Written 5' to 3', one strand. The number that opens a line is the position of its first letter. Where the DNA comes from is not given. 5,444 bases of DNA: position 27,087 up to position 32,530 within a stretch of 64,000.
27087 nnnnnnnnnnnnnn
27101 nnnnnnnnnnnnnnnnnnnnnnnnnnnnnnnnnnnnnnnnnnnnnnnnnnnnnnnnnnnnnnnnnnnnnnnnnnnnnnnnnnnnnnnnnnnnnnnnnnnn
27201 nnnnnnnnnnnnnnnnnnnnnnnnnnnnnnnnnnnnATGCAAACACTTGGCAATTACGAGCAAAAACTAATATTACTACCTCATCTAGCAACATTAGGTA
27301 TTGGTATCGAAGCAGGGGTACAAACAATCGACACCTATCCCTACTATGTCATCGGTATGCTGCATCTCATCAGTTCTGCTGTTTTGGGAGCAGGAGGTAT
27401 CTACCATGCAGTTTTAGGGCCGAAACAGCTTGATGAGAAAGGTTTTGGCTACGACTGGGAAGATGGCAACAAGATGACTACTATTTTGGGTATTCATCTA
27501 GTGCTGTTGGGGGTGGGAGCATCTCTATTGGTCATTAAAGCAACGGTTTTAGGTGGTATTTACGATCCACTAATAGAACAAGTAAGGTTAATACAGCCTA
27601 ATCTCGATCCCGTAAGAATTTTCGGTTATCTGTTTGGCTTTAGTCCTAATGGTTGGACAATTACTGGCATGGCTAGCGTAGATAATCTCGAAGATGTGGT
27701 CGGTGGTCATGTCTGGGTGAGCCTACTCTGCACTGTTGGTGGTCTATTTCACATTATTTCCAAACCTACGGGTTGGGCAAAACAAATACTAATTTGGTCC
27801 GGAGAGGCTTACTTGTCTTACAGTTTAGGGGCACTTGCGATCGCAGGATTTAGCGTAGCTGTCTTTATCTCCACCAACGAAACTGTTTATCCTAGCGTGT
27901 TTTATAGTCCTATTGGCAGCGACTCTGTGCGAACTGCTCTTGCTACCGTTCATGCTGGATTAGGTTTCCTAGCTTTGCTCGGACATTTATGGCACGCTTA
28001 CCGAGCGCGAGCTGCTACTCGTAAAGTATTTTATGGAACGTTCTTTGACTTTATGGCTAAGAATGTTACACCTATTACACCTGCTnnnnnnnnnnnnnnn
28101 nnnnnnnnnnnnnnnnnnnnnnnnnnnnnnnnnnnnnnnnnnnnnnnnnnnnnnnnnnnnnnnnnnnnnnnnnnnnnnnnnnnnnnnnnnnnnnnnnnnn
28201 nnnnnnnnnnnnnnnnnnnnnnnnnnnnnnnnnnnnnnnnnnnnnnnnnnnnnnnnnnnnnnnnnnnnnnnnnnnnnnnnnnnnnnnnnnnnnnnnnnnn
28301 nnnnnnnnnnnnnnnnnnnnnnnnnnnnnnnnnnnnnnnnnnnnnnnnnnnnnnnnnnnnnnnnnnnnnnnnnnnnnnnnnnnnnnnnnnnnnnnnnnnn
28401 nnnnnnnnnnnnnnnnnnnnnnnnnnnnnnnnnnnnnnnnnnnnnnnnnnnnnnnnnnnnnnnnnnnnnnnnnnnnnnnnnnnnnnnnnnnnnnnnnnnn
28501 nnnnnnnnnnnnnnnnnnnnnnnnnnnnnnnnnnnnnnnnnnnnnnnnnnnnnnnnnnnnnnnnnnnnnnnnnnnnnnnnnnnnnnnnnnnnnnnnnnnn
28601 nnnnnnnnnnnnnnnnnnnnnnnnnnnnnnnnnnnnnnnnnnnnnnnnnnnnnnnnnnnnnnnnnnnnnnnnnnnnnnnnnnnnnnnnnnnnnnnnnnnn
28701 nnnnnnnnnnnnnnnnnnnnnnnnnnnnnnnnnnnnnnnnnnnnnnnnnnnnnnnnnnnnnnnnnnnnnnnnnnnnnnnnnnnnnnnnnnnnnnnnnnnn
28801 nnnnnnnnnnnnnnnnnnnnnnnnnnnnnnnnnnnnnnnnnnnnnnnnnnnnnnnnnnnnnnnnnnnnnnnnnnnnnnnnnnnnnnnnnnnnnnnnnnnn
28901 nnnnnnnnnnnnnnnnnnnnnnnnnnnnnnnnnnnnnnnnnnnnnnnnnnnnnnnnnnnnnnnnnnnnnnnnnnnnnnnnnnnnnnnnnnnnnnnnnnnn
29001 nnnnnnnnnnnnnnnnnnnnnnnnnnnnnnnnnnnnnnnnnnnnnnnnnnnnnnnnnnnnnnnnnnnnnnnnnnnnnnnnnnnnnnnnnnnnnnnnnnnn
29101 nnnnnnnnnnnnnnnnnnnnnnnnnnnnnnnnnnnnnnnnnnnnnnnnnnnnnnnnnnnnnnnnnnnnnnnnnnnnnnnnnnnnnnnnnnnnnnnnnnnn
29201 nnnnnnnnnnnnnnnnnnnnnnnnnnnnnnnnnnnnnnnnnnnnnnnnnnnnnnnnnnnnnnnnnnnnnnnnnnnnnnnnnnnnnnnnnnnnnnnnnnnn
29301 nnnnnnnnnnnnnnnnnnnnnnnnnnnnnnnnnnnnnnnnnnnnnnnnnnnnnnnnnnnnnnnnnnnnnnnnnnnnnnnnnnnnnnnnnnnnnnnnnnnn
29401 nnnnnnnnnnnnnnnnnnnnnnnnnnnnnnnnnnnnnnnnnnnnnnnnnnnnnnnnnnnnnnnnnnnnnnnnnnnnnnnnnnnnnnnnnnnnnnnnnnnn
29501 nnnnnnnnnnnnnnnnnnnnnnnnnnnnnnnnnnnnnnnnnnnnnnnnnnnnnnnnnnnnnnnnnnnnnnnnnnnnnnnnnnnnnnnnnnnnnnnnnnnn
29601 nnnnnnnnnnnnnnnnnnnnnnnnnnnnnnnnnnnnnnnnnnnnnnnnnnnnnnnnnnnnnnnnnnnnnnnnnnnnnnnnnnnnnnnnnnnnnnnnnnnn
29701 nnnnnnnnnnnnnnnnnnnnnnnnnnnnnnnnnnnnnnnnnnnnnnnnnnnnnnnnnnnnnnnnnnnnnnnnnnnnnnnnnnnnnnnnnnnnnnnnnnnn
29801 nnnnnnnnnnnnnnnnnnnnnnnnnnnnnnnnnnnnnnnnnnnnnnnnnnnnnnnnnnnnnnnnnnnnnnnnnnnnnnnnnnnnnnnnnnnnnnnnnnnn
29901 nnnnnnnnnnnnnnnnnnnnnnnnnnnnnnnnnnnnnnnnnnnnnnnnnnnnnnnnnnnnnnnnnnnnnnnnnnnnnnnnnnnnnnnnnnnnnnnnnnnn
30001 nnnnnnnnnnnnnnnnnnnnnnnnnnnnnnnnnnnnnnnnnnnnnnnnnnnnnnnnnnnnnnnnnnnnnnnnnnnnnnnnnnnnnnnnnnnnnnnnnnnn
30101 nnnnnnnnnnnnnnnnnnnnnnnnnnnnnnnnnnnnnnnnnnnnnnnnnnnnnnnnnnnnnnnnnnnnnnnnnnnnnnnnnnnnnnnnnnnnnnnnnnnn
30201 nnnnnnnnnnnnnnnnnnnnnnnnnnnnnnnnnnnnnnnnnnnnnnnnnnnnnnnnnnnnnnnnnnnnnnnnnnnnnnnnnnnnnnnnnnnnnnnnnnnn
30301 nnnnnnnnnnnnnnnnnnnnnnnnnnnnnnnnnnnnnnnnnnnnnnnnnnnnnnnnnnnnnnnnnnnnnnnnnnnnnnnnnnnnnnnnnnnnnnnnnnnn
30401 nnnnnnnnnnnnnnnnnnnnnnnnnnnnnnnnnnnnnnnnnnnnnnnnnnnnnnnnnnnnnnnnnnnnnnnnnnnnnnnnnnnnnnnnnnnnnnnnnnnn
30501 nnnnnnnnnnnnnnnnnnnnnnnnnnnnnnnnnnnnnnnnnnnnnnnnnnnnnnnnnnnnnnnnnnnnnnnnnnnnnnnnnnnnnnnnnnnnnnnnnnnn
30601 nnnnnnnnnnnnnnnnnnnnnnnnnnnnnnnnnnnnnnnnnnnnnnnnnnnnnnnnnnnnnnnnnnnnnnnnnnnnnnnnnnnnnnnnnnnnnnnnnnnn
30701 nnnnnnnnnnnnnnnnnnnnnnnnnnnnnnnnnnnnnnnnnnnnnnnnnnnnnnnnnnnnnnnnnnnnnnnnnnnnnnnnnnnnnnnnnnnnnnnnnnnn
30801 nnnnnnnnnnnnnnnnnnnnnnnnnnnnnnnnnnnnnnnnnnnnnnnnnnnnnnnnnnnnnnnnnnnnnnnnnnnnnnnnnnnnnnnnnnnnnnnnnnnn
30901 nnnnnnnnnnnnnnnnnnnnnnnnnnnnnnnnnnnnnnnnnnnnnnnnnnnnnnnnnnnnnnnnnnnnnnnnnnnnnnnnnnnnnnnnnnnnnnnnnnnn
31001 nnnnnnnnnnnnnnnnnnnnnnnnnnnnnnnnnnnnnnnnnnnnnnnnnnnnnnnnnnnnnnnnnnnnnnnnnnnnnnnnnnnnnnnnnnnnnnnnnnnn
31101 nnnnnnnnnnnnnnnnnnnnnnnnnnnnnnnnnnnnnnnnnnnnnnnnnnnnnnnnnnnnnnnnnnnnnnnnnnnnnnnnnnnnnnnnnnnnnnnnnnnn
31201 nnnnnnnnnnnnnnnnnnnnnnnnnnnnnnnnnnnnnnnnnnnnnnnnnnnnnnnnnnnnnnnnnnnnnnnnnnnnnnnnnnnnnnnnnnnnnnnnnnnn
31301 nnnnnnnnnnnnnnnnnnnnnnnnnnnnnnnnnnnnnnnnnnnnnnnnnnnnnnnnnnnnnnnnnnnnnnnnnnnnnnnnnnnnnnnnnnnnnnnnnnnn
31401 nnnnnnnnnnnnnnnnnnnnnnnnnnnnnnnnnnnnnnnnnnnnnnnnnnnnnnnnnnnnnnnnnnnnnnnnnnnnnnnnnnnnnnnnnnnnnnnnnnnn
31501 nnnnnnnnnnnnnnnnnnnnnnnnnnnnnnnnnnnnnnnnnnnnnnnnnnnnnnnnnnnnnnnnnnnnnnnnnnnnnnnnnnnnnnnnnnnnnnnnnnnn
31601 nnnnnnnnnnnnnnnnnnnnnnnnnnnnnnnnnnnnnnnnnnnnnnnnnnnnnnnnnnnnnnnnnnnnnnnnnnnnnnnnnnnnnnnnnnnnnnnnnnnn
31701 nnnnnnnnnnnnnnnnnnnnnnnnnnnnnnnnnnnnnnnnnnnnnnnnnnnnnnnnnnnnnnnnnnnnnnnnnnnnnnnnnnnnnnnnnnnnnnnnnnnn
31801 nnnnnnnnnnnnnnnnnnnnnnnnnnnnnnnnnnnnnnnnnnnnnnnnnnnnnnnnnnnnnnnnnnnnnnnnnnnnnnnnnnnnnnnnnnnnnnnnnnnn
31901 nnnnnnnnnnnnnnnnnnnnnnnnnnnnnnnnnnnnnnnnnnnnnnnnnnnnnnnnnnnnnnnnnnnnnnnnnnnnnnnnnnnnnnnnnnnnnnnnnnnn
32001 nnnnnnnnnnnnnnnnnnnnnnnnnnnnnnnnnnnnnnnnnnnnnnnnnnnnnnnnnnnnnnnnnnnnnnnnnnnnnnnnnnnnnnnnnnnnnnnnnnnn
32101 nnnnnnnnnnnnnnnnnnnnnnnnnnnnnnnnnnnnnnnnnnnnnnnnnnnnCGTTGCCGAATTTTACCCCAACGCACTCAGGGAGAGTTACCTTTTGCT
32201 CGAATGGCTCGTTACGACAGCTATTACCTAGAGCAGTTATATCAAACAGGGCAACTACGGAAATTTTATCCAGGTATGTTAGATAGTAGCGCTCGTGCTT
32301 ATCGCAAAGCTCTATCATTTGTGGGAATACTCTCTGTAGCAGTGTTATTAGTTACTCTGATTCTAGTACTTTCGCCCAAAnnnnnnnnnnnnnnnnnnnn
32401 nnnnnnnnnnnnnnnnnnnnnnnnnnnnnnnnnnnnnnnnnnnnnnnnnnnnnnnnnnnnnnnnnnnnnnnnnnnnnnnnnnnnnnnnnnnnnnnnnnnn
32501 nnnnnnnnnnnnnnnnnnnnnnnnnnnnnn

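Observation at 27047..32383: Tandem isiA/CP43' triplet ending in an IsiA-PsaL fusion, immediately followed by a membrane-anchored CpcL-type linker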

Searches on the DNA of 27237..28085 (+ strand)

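Call 65: search_rna_families(sources=[L004, L010, L016], threshold=gathering)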
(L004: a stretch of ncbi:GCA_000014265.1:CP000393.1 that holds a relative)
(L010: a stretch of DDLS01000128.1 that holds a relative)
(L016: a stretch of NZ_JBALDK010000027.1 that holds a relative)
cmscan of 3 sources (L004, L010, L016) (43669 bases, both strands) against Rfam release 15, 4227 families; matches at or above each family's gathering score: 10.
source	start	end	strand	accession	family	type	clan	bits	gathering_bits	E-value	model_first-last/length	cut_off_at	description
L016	6393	6570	-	RF01419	IsrR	Gene; antisense;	-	141.4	52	6.9e-29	1-187/187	no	Antisense RNA which regulates isiA expression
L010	3997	4174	-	RF01419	IsrR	Gene; antisense;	-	135.7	52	1.5e-27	1-187/187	no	Antisense RNA which regulates isiA expression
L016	10948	11125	-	RF01419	IsrR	Gene; antisense;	-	131.4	52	1.7e-26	1-187/187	no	Antisense RNA which regulates isiA expression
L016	12065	12242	-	RF01419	IsrR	Gene; antisense;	-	129.9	52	3.7e-26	1-187/187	no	Antisense RNA which regulates isiA expression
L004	8482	8659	-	RF01419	IsrR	Gene; antisense;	-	125.8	52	3.6e-25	1-187/187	no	Antisense RNA which regulates isiA expression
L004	7385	7562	-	RF01419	IsrR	Gene; antisense;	-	122.2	52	2.5e-24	1-187/187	no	Antisense RNA which regulates isiA expression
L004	5991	6165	-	RF01419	IsrR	Gene; antisense;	-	118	52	2.5e-23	1-187/187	no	Antisense RNA which regulates isiA expression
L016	7433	7610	-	RF01419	IsrR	Gene; antisense;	-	113.4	52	3.2e-22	1-187/187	no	Antisense RNA which regulates isiA expression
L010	5076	5253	-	RF01419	IsrR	Gene; antisense;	-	104.7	52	3.7e-20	1-187/187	no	Antisense RNA which regulates isiA expression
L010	2942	3116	-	RF01419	IsrR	Gene; antisense;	-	101.8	52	1.8e-19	1-187/187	no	Antisense RNA which regulates isiA expression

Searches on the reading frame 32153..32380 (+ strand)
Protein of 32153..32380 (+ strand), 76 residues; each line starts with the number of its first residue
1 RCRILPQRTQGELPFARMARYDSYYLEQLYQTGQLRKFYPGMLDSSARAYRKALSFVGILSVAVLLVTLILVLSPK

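Call 44: search_solved_structures(query=window:32153-32380:+, max_evalue=10, show_alignments=4)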
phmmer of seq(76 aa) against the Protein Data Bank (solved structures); distinct sequences matched with E-value up to 10: 7.
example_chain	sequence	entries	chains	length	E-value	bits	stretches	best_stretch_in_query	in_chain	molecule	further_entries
8hfq_n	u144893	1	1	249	1e-05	29.2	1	1-40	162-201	Photosystem I-associated linker protein CpcL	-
7ext_A1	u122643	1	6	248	0.14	16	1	2-29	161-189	Phycobilisome rod-core linker polypeptide CpcG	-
8wql_BA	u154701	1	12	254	0.17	15.8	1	1-29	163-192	LRC1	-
9wg7_A1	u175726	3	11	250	0.18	15.7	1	1-27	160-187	Phycobilisome rod-core linker polypeptide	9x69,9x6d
7sc7_BF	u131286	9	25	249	0.2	15.6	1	2-30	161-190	Phycobilisome rod-core linker polypeptide CpcG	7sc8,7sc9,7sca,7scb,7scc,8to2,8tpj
6kgx_B2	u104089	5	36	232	1.5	12.8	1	1-29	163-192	Phycobilisome rod-core linker polypeptide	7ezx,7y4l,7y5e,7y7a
6b85_J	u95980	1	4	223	3.4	11.7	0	41-55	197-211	TMHC4_R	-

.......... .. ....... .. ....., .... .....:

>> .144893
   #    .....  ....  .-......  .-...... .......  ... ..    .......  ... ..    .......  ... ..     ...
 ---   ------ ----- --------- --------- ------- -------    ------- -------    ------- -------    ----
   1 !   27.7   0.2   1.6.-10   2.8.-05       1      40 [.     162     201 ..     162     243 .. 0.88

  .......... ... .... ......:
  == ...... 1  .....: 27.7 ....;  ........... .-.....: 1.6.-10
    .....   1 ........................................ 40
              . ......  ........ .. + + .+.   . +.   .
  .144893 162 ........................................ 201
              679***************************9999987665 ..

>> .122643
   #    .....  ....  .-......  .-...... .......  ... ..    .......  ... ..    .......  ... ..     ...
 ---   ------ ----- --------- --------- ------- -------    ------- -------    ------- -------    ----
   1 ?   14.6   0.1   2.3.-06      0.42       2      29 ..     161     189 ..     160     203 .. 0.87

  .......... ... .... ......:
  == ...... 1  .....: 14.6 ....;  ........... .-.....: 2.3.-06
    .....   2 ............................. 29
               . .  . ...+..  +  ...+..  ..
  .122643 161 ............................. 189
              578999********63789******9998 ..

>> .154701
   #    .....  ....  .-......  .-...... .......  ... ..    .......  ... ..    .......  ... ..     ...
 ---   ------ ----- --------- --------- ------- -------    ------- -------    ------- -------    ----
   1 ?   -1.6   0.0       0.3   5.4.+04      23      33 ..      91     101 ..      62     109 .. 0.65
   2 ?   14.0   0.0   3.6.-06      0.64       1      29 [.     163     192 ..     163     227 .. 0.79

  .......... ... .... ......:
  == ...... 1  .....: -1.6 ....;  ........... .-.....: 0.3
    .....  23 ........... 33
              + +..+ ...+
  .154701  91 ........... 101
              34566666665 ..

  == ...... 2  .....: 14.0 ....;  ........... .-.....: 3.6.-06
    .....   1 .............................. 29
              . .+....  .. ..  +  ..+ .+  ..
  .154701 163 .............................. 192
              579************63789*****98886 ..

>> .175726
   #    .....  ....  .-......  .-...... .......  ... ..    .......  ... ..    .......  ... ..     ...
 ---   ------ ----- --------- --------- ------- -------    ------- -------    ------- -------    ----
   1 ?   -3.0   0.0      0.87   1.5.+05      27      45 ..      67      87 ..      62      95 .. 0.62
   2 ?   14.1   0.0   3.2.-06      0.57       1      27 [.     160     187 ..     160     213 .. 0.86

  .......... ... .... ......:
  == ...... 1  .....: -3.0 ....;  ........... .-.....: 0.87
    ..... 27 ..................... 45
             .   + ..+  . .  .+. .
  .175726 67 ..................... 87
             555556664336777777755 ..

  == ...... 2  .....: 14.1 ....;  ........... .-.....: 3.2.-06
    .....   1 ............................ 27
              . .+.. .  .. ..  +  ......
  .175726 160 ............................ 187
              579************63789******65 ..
